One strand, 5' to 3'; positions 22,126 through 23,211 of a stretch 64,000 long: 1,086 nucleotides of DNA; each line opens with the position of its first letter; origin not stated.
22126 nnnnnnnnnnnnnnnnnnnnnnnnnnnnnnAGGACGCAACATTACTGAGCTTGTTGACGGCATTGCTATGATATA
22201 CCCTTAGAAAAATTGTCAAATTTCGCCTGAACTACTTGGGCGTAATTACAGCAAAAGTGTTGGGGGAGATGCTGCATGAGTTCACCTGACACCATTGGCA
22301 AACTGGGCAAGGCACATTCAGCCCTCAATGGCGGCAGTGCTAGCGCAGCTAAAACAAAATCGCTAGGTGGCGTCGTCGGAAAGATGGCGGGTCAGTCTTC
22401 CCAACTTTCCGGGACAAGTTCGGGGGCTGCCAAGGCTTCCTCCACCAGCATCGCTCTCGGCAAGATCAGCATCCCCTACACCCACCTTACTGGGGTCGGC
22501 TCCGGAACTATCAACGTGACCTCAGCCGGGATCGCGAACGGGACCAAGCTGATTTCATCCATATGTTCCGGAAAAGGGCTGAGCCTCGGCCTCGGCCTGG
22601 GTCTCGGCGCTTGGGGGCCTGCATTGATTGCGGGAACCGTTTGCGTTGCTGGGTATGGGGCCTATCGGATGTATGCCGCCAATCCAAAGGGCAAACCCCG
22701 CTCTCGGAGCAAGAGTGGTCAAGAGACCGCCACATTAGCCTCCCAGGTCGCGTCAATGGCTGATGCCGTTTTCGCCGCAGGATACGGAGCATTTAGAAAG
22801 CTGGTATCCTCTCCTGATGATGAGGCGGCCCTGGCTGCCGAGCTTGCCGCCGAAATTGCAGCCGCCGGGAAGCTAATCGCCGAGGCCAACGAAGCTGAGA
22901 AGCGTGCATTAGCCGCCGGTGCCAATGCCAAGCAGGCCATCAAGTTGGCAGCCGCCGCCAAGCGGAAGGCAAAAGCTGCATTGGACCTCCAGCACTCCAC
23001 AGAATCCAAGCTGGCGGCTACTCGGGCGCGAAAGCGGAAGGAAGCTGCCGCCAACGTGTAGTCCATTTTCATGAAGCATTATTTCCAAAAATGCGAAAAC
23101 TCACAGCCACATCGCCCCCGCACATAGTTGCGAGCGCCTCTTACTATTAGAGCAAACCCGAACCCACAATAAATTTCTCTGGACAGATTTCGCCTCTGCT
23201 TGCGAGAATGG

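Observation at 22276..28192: Magnetosome gene islet on an apparently intact, excisable tRNA-integrated element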

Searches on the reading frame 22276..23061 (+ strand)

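Call 6: search_protein_families(library=pfam, proteins=[window:22276-23061:+], max_evalue=0.01)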
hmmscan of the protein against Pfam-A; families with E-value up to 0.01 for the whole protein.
window:22276-23061:+ (261 aa): 0 families

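Call 7: search_protein_families(library=ncbifam, proteins=[window:22276-23061:+], max_evalue=0.01)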
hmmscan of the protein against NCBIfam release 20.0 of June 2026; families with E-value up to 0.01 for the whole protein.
window:22276-23061:+ (261 aa): 3 families
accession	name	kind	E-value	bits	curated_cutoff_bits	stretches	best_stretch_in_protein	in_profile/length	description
NF040916.1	MamD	equivalog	1.2e-09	37.9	100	1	28-140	199-303/318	magnetosome protein MamD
NF040917.1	Mms6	equivalog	7.3e-06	26.3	200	1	43-130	45-133/155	magnetic particle specific iron-binding protein Mms6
NF040985.1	MamG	equivalog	0.0072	16.5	100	1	56-136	18-90/102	magnetosome protein MamG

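Call 65: search_protein_families(library=pfam, proteins=[window:22276-23061:+], max_evalue=5)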
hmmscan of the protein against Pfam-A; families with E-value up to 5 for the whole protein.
window:22276-23061:+ (261 aa): 2 families
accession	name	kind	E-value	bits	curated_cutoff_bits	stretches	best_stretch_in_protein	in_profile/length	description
PF11697.13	DUF3293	-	0.1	13.7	25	1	134-168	3-37/73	Protein of unknown function (DUF3293)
PF20524.3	DUF6739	-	1.6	7.1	27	1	188-254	476-539/691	Family of unknown function (DUF6739)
